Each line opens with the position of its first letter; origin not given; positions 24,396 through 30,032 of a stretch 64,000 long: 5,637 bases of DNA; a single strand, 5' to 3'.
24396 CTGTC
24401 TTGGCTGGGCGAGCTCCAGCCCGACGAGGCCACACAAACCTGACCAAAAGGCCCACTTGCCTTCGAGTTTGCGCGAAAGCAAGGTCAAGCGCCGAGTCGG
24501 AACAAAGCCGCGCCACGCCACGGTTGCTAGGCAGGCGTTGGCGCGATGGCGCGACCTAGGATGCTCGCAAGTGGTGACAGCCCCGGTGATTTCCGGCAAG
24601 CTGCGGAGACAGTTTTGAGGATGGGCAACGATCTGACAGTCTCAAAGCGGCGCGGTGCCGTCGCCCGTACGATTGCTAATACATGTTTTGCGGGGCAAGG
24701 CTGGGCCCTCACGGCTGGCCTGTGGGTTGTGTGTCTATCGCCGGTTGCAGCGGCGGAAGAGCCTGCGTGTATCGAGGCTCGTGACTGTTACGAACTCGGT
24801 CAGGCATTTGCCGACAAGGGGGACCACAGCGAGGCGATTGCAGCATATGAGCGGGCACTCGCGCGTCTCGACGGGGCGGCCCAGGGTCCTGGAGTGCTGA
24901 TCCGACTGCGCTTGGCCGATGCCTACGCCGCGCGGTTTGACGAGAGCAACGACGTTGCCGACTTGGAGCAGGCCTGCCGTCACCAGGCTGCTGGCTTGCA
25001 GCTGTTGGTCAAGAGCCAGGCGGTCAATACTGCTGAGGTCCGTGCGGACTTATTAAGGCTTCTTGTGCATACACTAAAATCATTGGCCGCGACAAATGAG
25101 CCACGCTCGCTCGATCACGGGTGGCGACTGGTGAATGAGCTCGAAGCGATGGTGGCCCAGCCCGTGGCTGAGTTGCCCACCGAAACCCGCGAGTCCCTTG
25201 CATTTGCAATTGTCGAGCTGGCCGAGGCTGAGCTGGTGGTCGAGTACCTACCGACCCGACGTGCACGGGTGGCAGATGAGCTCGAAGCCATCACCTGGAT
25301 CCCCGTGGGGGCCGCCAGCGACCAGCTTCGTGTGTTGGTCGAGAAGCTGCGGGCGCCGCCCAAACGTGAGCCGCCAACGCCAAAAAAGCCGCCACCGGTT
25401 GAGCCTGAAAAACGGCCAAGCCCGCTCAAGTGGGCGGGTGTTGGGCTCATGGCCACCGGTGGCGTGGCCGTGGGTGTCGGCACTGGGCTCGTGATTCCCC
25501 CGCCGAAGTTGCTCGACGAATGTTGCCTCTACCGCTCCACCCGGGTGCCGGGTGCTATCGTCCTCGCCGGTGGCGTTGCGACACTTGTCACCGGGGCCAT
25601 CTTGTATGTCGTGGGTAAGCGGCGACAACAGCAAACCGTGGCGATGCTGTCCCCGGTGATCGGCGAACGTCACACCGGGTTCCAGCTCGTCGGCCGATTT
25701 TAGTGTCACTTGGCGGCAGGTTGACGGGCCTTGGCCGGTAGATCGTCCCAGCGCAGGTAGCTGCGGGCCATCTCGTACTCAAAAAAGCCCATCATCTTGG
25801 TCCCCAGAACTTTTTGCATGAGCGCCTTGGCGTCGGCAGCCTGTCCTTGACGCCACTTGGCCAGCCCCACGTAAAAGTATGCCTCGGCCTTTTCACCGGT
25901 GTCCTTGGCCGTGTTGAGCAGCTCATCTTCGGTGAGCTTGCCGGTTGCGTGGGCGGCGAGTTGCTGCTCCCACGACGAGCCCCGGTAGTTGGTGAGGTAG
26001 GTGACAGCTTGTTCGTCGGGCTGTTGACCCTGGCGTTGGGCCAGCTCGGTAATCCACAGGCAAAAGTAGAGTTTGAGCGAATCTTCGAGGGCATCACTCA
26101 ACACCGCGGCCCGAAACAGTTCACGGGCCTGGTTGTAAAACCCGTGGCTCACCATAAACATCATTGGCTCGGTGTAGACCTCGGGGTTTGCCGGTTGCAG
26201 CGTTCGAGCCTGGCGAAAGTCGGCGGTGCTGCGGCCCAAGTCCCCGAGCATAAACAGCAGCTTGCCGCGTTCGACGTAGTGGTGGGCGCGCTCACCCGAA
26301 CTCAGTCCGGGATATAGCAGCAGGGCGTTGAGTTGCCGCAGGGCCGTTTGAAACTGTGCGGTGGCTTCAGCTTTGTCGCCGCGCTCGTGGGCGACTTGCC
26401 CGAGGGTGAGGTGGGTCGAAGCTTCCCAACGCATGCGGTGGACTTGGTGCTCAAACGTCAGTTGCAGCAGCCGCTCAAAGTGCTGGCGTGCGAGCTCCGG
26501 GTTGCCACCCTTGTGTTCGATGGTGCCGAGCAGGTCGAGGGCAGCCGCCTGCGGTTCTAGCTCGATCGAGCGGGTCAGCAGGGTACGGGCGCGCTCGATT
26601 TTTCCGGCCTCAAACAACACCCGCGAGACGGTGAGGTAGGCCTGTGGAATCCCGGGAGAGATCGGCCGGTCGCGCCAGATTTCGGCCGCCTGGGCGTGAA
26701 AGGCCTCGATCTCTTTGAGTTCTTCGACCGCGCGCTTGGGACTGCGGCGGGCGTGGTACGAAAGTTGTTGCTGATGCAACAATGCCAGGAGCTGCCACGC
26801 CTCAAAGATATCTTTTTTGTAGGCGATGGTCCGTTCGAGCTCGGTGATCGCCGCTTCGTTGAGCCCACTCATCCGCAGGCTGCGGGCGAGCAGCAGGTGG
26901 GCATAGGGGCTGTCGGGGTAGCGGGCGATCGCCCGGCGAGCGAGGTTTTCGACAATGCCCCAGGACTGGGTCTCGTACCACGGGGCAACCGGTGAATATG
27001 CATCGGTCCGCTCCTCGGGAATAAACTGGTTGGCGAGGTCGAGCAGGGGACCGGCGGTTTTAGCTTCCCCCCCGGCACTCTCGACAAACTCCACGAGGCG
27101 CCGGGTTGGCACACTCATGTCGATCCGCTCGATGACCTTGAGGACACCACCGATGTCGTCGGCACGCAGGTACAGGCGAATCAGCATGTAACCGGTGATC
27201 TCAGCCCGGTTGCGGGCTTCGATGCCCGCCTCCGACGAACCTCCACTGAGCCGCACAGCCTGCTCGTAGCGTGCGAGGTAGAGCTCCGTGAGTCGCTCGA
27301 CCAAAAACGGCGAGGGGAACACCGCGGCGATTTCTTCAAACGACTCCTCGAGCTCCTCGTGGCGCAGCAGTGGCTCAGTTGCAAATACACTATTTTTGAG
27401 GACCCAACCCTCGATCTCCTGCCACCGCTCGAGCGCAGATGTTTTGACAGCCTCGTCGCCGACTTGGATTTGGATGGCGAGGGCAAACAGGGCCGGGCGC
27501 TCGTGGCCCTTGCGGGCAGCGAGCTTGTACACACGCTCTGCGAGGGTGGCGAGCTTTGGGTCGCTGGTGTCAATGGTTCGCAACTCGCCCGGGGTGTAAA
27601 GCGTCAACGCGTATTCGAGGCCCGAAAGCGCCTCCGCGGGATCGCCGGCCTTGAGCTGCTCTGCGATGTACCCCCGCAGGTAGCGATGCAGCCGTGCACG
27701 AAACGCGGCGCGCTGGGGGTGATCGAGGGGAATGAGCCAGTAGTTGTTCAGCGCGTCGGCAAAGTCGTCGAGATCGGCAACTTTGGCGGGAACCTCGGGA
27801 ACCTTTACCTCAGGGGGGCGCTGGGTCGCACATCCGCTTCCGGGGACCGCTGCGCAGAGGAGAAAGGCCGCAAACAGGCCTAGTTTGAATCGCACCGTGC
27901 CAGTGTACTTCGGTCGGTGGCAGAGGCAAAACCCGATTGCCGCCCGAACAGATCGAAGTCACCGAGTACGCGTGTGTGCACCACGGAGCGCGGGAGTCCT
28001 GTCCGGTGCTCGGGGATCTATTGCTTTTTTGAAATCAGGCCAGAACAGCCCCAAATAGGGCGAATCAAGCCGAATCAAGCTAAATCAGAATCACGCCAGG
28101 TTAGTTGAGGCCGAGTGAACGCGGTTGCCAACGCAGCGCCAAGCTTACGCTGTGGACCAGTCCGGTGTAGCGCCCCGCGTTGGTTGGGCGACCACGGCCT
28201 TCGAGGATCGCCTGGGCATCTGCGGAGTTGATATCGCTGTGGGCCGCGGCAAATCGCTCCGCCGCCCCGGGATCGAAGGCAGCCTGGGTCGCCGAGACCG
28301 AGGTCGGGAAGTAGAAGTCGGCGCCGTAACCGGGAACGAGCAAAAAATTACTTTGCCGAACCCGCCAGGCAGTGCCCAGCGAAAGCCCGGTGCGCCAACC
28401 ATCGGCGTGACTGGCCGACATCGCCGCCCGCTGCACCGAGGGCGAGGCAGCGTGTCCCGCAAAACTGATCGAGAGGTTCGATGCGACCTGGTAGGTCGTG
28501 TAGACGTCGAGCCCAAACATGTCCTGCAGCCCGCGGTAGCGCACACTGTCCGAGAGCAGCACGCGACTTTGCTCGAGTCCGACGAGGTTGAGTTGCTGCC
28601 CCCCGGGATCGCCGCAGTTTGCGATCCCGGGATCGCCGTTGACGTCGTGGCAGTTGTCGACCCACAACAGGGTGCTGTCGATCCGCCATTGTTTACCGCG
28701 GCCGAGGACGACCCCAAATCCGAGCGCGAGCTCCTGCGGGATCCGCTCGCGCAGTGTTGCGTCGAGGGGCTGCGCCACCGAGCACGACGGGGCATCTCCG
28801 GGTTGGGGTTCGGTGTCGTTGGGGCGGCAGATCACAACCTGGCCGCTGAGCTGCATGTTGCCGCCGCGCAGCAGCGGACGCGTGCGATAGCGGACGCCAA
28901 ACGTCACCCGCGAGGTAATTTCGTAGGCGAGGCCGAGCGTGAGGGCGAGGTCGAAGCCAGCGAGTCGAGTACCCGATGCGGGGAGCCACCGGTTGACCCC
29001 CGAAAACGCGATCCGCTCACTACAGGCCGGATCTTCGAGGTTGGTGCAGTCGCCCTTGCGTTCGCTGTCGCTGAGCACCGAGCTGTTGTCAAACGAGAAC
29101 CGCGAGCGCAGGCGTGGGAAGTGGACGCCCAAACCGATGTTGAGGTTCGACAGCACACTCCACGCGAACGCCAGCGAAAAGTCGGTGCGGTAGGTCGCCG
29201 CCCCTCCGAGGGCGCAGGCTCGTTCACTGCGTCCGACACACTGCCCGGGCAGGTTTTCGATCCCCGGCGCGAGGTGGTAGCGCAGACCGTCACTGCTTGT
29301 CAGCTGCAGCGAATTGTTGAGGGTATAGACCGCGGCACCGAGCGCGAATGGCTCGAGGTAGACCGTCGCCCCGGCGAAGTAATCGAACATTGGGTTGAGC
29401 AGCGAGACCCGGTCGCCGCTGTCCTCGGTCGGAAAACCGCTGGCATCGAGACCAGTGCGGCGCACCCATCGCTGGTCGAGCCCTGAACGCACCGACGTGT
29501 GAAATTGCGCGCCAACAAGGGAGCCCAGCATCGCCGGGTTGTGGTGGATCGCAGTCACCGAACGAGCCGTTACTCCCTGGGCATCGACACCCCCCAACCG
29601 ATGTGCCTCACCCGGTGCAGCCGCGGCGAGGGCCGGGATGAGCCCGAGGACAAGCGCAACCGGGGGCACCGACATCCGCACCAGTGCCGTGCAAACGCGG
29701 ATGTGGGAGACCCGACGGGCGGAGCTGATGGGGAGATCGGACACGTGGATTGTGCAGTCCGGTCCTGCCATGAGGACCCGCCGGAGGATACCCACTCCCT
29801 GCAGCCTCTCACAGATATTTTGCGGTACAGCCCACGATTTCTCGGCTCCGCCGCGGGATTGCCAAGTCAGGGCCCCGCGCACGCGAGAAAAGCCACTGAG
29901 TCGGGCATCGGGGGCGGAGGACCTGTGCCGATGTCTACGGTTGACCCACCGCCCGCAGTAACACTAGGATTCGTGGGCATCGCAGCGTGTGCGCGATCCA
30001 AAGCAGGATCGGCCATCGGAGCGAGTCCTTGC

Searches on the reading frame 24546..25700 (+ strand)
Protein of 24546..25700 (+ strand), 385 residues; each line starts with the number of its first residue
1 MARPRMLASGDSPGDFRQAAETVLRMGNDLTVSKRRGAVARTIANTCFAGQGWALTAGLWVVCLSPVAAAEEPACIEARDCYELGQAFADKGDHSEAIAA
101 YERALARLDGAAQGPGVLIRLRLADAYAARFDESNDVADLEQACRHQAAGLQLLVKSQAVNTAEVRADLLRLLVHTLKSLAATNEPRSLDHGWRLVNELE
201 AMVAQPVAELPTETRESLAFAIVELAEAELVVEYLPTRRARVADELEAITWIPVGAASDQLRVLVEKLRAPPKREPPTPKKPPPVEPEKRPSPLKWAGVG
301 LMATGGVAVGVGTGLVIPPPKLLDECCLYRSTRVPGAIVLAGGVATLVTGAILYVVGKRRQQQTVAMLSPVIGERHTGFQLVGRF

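Call 100: search_protein_families(library=pfam, proteins=[window:24546-25700:+], max_evalue=0.0001)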
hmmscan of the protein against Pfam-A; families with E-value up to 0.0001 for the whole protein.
window:24546-25700:+ (385 aa): 2 families
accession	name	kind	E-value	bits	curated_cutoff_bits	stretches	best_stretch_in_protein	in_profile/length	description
PF00515.34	TPR_1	-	2.5e-05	24.3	27.8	1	81-106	4-29/34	Tetratricopeptide repeat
PF07719.23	TPR_2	-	2.6e-05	24.4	27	1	79-106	2-29/34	Tetratricopeptide repeat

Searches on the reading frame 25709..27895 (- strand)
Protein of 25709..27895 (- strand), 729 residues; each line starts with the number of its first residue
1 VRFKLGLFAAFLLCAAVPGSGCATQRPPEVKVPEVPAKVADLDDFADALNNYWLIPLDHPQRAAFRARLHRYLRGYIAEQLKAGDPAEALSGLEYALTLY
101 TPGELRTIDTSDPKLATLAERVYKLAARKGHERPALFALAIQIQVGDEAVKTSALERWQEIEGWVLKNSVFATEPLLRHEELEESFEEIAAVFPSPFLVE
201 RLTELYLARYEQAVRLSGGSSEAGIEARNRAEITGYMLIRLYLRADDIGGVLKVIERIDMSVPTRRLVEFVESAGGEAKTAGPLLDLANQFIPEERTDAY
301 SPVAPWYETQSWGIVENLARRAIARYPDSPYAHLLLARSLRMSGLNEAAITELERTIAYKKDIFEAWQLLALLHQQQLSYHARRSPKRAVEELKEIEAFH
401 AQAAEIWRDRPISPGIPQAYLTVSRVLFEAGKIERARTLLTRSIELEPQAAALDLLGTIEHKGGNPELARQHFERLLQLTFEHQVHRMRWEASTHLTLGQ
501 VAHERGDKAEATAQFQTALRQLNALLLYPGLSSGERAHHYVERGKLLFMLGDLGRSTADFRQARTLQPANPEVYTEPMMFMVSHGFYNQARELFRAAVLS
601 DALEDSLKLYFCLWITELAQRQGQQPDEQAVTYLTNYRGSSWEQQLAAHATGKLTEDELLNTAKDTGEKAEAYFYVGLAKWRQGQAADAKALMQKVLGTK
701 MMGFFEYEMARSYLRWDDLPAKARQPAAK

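Call 83: search_protein_families(library=pfam, proteins=[window:25709-27895:-], max_evalue=0.001)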
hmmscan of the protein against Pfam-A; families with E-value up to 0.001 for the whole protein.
window:25709-27895:- (729 aa): 14 families
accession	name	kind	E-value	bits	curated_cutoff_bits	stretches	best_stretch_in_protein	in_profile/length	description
PF07719.23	TPR_2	-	1.7e-17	62.4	27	0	450-480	1-31/34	Tetratricopeptide repeat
PF13432.12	TPR_16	-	2.5e-14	53.8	32.7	1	425-478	5-59/65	Tetratricopeptide repeat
PF14559.12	TPR_19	-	1.1e-12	48.5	25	1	317-373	12-68/68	Tetratricopeptide repeat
PF13424.12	TPR_12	-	1.7e-12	47.8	30.1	1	450-521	3-74/77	Tetratricopeptide repeat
PF13428.12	TPR_14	-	5.3e-11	42.5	23.5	0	417-453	1-37/44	Tetratricopeptide repeat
PF13414.12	TPR_11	-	8.3e-10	38.6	26.8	0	343-377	7-41/42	TPR repeat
PF13181.12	TPR_8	-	9.2e-08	32.1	25.7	0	418-449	2-33/34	Tetratricopeptide repeat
PF00515.34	TPR_1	-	1.1e-06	28.6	27.8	0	540-569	4-33/34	Tetratricopeptide repeat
PF25062.1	ARM_TT21_N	-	1.3e-05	25.4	40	0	316-487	14-165/222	Tetratricopeptide repeat protein 21 N-terminal ARM repeat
PF13174.12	TPR_6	-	2e-05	25.4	26.3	0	671-697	1-27/33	Tetratricopeptide repeat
PF13431.12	TPR_17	-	2.1e-05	24.9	24.4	0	319-350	2-33/34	Tetratricopeptide repeat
PF25063.1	ARM_TT21_C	-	4.7e-05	23.8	35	0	415-480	93-159/209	Tetratricopeptide repeat protein 21 C-terminal ARM domain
PF12895.13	ANAPC3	-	0.00025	21.7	27.2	0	402-456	6-62/82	Anaphase-promoting complex, cyclosome, subunit 3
PF07721.20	TPR_4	-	0.00059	20.6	27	0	493-515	2-24/26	Tetratricopeptide repeat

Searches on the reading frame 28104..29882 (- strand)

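Call 7: search_protein_families(library=pfam, proteins=[window:28104-29882:-], max_evalue=0.01)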
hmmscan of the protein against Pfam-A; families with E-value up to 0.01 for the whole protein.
window:28104-29882:- (593 aa): 1 family
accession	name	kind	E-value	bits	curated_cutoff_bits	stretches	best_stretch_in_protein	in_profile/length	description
PF03349.22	Toluene_X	-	1.1e-05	24.5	29.7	1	233-510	140-371/421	Outer membrane protein transport protein (OMPP1/FadL/TodX)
